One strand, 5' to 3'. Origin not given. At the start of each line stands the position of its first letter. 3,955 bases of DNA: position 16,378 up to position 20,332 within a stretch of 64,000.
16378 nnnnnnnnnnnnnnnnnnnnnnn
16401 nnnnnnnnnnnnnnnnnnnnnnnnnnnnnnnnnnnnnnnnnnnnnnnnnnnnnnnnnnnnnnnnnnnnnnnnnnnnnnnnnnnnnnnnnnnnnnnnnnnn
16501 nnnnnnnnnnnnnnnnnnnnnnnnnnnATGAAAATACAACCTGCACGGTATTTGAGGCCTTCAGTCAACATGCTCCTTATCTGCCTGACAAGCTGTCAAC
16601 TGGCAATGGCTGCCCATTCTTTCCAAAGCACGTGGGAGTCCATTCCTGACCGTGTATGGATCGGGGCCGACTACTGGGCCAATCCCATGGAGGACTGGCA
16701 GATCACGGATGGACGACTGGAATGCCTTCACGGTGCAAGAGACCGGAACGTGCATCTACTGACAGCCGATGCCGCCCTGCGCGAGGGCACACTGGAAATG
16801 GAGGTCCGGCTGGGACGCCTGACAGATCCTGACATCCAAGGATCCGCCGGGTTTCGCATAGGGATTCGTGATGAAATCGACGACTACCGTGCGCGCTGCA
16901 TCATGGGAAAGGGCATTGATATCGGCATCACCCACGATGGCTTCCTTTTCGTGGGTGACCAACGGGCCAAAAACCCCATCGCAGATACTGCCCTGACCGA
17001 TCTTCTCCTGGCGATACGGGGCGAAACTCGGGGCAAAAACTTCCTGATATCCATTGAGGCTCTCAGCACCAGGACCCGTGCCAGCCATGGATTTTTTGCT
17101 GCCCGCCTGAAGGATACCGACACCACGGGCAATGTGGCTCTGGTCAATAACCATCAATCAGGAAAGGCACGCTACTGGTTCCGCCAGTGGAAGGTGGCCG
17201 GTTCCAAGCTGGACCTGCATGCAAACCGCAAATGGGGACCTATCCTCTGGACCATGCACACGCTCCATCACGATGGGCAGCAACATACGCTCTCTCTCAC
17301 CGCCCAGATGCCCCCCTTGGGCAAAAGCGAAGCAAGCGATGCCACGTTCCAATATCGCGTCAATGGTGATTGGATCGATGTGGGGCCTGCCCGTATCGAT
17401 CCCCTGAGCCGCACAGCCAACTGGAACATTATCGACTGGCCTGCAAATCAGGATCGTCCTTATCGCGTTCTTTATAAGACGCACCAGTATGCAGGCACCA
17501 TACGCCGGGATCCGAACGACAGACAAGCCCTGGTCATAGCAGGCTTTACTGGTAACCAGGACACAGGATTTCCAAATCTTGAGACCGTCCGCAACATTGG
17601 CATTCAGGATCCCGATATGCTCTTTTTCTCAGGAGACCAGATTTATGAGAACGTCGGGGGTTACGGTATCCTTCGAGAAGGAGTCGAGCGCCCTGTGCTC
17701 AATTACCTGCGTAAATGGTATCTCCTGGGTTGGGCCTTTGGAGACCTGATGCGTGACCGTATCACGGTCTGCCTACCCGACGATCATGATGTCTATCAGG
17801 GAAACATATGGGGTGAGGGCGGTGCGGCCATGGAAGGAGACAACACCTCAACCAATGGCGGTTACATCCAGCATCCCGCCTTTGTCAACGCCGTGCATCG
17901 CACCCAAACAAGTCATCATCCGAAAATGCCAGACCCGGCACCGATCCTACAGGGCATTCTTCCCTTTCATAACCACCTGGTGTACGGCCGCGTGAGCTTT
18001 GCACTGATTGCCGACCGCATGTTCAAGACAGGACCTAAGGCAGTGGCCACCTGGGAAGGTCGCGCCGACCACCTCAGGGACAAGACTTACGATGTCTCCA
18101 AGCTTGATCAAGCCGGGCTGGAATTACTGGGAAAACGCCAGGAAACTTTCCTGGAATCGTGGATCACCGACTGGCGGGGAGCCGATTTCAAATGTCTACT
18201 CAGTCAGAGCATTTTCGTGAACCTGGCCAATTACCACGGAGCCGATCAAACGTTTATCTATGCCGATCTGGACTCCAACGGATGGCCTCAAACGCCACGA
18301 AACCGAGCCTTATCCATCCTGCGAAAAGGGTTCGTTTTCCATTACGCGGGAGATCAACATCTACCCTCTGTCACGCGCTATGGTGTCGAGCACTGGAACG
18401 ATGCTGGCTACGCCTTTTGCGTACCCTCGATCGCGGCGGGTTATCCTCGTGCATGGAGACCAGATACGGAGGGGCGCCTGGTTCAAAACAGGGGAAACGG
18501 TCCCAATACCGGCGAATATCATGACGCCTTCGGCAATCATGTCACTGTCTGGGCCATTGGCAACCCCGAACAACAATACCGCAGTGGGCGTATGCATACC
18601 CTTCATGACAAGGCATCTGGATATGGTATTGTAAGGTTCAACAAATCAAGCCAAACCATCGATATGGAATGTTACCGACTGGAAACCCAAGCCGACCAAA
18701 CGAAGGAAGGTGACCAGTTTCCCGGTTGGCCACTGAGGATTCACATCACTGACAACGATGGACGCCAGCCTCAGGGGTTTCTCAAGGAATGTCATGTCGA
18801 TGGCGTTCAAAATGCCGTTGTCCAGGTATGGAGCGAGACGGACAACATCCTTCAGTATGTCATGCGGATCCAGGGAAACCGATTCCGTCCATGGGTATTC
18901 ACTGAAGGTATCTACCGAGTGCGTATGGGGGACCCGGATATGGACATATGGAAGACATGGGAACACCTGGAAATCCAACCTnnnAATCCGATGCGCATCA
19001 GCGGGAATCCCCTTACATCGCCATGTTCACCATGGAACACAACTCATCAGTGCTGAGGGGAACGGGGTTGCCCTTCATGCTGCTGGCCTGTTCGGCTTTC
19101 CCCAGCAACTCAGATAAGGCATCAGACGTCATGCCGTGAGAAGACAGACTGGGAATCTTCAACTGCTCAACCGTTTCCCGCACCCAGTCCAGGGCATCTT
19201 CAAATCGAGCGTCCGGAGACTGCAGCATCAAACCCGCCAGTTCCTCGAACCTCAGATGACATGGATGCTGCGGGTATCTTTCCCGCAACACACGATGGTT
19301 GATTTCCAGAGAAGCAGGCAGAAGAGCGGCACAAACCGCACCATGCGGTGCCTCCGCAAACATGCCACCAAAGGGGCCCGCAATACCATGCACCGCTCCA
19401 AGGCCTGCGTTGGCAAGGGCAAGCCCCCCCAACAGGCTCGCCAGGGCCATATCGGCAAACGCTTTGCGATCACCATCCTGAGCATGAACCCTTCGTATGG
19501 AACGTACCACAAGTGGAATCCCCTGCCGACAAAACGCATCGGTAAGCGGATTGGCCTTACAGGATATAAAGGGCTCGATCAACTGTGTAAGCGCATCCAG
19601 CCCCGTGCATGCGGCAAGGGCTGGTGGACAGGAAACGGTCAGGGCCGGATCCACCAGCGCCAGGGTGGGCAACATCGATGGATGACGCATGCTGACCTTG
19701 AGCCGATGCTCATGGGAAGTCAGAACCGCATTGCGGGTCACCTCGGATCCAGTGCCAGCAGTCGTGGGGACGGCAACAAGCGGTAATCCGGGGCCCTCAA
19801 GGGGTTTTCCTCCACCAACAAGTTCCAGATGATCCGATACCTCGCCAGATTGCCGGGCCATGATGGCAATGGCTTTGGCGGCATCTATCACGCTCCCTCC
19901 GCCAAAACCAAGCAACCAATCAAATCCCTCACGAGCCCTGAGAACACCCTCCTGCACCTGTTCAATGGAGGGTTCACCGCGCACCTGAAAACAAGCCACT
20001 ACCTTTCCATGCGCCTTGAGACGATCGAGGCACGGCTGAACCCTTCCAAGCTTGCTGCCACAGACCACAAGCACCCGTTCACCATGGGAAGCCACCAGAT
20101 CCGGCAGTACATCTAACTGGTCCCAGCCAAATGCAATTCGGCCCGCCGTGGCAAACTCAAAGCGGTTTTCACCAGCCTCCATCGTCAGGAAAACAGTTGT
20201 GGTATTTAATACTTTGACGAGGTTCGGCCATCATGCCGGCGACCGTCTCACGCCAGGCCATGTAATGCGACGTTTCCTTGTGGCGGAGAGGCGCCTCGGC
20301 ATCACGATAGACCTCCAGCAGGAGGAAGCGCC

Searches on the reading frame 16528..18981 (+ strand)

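Call 79: search_protein_families(library=pfam, proteins=[window:16528-18981:+], max_evalue=0.0001)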
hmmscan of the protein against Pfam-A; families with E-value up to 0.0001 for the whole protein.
window:16528-18981:+ (818 aa): 1 family
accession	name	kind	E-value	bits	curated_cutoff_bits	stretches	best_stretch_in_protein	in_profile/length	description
PF09423.15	PhoD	-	4.4e-07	29.8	27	1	352-640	15-296/343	PhoD-like phosphatase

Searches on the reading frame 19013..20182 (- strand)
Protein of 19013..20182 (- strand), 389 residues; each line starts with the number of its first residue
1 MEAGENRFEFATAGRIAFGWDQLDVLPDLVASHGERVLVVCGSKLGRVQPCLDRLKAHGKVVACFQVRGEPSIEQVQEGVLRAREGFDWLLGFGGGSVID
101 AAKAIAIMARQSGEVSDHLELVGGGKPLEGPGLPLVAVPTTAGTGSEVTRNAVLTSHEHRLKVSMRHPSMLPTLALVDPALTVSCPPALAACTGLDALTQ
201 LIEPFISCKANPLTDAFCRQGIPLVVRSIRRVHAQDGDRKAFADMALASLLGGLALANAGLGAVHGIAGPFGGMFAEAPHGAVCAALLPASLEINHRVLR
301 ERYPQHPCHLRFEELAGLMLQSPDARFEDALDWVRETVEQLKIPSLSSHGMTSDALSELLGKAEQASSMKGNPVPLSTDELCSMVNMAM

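Call 79: search_protein_families(library=pfam, proteins=[window:19013-20182:-], max_evalue=0.0001)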
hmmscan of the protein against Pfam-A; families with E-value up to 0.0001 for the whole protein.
window:19013-20182:- (389 aa): 3 families
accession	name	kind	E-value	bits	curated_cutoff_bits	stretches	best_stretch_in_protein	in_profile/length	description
PF00465.25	Fe-ADH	-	1.6e-45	155.1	31.3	1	15-179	3-168/168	Iron-containing alcohol dehydrogenase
PF25137.1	ADH_Fe_C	-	3.1e-32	112.3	27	1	191-387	2-192/194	Fe-containing alcohol dehydrogenase family, C-terminal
PF13685.12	Fe-ADH_2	-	3.9e-09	37.1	28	1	23-109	7-97/149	Iron-containing alcohol dehydrogenase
